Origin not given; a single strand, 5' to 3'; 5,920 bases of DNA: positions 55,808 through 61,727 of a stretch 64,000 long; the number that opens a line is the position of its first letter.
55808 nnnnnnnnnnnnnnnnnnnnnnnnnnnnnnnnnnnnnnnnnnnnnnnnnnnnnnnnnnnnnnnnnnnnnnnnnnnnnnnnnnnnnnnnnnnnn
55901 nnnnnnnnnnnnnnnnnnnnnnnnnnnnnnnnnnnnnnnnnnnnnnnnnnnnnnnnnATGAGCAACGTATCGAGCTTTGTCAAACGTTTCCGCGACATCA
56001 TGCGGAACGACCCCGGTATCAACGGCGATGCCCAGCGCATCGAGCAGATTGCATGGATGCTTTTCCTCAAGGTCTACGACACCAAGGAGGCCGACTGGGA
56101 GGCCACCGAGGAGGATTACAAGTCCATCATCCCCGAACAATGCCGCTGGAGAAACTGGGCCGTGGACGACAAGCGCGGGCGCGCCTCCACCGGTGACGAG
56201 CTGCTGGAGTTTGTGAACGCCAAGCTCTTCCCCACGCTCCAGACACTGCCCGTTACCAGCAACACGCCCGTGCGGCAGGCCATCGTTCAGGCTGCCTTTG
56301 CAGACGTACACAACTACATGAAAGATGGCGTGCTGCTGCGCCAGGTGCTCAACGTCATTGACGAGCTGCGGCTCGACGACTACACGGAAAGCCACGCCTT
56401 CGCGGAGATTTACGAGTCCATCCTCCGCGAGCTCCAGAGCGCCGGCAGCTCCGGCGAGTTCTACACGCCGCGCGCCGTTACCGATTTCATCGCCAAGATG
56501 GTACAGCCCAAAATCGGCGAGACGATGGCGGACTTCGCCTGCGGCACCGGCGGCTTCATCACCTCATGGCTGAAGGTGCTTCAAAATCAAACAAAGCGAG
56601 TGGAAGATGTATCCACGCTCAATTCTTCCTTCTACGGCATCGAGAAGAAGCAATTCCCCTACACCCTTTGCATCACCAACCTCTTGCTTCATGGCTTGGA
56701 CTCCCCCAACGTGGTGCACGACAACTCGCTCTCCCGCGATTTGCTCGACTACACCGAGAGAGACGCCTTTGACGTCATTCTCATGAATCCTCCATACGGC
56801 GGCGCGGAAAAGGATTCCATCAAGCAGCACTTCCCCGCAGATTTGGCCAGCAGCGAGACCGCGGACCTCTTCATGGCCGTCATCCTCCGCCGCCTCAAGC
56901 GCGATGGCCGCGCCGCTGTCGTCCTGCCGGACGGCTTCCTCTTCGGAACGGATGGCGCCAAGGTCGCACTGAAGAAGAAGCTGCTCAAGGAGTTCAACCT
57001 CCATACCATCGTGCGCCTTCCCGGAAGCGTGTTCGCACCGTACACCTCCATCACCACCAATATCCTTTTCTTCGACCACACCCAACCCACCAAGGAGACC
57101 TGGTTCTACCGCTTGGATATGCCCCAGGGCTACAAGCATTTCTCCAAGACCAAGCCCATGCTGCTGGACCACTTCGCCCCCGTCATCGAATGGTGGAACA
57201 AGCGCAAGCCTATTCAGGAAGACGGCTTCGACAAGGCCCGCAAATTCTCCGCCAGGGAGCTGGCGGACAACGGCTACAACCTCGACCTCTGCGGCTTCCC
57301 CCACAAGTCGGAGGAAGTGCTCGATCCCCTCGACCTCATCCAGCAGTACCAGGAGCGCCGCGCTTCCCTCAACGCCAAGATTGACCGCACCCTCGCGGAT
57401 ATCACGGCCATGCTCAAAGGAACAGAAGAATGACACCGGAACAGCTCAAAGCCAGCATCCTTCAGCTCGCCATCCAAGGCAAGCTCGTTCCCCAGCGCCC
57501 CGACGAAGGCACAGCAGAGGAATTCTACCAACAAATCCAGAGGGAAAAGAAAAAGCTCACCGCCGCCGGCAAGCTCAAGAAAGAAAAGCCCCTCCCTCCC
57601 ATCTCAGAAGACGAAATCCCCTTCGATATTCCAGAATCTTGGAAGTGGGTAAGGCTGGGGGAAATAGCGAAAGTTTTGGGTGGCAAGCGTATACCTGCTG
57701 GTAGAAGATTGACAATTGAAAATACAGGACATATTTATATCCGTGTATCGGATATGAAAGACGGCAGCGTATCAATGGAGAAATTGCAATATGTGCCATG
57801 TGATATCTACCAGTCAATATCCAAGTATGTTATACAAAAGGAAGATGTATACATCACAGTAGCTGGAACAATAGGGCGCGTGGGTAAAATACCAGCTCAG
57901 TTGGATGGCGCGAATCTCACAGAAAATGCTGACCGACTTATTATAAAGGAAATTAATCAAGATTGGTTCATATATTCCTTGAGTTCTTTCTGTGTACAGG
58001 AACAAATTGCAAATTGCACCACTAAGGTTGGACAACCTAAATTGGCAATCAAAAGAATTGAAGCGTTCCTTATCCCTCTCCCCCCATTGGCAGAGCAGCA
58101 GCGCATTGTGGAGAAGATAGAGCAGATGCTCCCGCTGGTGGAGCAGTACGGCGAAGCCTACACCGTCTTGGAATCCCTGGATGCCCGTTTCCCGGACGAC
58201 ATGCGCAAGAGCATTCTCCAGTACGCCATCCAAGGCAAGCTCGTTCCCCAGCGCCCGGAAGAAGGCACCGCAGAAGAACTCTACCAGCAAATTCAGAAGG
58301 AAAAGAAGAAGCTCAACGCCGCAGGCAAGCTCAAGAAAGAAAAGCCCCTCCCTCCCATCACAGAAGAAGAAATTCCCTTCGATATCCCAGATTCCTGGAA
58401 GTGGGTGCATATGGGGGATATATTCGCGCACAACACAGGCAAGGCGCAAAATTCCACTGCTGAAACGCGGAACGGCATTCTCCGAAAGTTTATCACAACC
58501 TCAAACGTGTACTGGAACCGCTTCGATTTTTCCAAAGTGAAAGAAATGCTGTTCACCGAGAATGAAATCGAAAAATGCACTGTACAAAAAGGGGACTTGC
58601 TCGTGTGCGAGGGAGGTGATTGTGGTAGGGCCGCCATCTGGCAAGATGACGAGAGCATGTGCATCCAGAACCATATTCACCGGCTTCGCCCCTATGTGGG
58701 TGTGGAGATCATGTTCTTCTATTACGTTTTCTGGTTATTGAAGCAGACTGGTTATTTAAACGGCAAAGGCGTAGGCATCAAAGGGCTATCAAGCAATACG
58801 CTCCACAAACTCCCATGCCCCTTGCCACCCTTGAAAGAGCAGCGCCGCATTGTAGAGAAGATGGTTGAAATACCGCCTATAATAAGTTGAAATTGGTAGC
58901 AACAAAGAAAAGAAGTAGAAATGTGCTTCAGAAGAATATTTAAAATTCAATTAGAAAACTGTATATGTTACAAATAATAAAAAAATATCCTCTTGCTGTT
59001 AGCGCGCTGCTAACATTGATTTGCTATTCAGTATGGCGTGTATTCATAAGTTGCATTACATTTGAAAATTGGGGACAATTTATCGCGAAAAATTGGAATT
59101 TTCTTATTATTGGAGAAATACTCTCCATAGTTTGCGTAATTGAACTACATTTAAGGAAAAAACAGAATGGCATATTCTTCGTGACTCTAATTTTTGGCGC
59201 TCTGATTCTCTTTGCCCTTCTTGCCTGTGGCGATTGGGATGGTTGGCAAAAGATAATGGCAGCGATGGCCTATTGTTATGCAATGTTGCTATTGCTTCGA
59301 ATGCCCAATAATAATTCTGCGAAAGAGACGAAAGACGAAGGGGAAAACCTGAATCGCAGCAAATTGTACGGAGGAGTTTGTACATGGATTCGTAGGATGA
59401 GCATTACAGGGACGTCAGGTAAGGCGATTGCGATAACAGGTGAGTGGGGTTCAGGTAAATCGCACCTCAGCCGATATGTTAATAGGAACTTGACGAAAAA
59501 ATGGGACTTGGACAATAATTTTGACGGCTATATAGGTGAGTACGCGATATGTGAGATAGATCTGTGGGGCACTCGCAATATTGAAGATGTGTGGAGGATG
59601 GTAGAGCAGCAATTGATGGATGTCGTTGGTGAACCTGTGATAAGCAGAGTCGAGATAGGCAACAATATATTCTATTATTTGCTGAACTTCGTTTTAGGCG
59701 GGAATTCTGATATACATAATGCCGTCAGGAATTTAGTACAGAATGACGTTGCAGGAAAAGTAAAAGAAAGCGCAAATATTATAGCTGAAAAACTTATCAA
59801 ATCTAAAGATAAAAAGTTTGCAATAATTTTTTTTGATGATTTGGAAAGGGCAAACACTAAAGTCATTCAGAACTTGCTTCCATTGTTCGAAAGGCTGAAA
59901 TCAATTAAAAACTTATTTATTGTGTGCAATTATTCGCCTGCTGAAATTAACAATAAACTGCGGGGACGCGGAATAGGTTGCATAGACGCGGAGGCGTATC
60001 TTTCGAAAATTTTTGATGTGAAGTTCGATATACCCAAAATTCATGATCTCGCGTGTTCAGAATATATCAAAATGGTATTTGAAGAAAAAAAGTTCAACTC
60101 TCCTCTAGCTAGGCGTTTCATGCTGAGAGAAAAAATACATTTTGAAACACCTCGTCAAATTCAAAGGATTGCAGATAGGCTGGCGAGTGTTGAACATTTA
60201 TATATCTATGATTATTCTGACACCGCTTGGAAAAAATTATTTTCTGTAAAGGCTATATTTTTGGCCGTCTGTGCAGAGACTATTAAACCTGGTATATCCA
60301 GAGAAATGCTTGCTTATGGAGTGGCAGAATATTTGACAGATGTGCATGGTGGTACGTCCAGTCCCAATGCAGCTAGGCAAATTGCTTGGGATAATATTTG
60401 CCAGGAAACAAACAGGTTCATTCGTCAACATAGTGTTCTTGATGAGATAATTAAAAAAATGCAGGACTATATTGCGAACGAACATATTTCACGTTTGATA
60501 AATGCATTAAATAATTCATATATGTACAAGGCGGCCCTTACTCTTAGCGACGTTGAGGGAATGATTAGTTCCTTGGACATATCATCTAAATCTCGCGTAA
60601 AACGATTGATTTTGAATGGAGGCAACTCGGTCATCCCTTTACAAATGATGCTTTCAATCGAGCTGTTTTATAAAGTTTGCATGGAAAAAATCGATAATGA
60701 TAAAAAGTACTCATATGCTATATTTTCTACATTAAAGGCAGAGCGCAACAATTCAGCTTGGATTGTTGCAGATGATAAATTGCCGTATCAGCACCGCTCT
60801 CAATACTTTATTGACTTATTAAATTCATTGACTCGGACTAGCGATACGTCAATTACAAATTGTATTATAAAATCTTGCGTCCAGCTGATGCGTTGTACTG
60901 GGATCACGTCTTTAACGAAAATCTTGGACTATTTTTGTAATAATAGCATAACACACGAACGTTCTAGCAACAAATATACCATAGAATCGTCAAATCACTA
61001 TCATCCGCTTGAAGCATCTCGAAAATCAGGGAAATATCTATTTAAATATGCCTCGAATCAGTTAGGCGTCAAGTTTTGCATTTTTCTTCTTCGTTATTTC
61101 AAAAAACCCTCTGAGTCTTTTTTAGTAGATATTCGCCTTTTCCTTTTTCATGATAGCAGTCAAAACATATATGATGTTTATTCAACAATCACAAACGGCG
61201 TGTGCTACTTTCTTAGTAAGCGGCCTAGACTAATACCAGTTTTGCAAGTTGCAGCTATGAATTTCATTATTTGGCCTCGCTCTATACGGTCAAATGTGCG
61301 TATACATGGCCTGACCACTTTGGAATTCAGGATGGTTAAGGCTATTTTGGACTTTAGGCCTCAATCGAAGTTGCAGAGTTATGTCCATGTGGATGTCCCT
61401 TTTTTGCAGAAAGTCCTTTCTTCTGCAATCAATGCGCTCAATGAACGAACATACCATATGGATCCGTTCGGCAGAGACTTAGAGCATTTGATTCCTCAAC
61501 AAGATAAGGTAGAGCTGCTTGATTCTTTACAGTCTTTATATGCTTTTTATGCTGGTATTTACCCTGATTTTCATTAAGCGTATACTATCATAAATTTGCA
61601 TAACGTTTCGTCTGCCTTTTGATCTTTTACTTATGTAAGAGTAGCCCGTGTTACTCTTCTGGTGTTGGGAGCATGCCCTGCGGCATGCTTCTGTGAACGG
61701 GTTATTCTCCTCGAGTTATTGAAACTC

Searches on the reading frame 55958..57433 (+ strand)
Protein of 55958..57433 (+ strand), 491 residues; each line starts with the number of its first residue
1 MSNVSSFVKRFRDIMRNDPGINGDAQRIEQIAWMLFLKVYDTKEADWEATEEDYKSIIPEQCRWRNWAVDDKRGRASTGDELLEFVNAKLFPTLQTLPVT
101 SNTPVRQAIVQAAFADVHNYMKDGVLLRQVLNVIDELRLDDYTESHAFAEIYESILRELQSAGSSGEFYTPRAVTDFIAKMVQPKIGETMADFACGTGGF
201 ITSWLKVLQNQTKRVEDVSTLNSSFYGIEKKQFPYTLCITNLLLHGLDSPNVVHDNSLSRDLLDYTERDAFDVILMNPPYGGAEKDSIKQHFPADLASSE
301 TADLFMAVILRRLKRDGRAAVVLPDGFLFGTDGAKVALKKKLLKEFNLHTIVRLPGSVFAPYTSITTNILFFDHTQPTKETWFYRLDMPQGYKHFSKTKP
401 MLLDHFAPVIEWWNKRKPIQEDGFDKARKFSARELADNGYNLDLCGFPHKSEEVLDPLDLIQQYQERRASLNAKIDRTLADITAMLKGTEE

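Call 8: search_protein_families(library=pfam, proteins=[window:55958-57433:+], max_evalue=0.01)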
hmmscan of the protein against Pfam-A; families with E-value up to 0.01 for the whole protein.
window:55958-57433:+ (491 aa): 5 families
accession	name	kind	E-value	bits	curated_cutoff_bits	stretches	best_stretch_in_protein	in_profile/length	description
PF02384.22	N6_Mtase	-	1.1e-61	209.4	20.4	1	145-444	3-299/311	N-6 DNA Methylase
PF12161.14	HsdM_N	-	1.7e-12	48.6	24.5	1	5-133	2-134/135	HsdM N-terminal domain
PF07669.17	Eco57I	-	6.9e-10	39.7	25.3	1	261-357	64-169/171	Eco57I restriction-modification methylase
PF05175.20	MTS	-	0.00012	22.3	23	1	175-287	20-117/170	Methyltransferase small domain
PF20473.4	MmeI_Mtase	-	0.0013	18.4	27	0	189-244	22-84/259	MmeI, DNA-methyltransferase domain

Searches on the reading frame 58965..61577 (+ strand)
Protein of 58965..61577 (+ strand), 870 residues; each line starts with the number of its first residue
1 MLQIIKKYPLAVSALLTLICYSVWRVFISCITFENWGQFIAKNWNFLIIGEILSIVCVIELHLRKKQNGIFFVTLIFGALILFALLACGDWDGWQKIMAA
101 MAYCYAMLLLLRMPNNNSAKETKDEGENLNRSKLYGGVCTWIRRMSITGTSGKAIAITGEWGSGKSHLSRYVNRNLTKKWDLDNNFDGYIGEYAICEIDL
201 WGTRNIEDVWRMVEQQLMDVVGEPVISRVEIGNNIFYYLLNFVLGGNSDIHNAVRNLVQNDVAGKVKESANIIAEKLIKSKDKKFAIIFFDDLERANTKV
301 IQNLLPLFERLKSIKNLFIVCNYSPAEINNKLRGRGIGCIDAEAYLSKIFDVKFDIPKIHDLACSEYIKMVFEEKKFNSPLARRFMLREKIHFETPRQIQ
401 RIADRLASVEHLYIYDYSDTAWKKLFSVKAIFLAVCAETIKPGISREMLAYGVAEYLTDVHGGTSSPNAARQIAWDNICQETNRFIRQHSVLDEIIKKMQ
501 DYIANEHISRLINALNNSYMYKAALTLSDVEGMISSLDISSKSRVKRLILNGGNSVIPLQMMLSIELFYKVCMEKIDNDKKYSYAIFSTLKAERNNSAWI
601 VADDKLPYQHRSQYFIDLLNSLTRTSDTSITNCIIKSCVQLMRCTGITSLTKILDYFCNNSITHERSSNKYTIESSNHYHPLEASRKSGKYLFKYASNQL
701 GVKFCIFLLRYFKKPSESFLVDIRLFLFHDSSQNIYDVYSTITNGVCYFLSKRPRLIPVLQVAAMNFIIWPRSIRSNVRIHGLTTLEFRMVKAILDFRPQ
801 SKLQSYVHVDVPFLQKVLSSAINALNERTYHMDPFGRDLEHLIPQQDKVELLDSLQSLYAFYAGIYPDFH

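Call 8: search_protein_families(library=pfam, proteins=[window:58965-61577:+], max_evalue=0.01)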
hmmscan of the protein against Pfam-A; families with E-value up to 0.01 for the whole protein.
window:58965-61577:+ (870 aa): 6 families
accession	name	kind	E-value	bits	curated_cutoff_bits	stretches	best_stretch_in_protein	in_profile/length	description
PF07693.20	KAP_NTPase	-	1.3e-16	61.2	20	1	151-409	19-289/293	KAP family P-loop domain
PF13191.12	AAA_16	-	0.00047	21.1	32.6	1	152-320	24-167/167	AAA ATPase domain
PF07728.20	AAA_5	-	0.00085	19.8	22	0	157-310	4-92/139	AAA domain (dynein-related subfamily)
PF01637.24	ATPase_2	-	0.0012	19.1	33.2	1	153-324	21-156/225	ATPase domain predominantly from Archaea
PF13401.12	AAA_22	-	0.002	18.9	27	0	152-304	5-104/130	AAA domain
PF07724.20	AAA_2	-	0.0054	17.2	27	0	268-309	62-100/166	AAA domain (Cdc48 subfamily)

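Call 68: search_protein_families(library=padloc, proteins=[window:58965-61577:+], max_evalue=0.001)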
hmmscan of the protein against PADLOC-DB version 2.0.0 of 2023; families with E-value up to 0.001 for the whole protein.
window:58965-61577:+ (870 aa): 3 families
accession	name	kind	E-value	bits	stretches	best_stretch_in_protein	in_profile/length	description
PDLC02361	PifA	-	3.5e-08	30.5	1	148-179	36-67/720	PifA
PDLC05031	PDC-S49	-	2.9e-07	27.7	1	154-301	26-149/624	-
PDLC04957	PDC-S20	-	0.00071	17.2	1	129-189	8-67/446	-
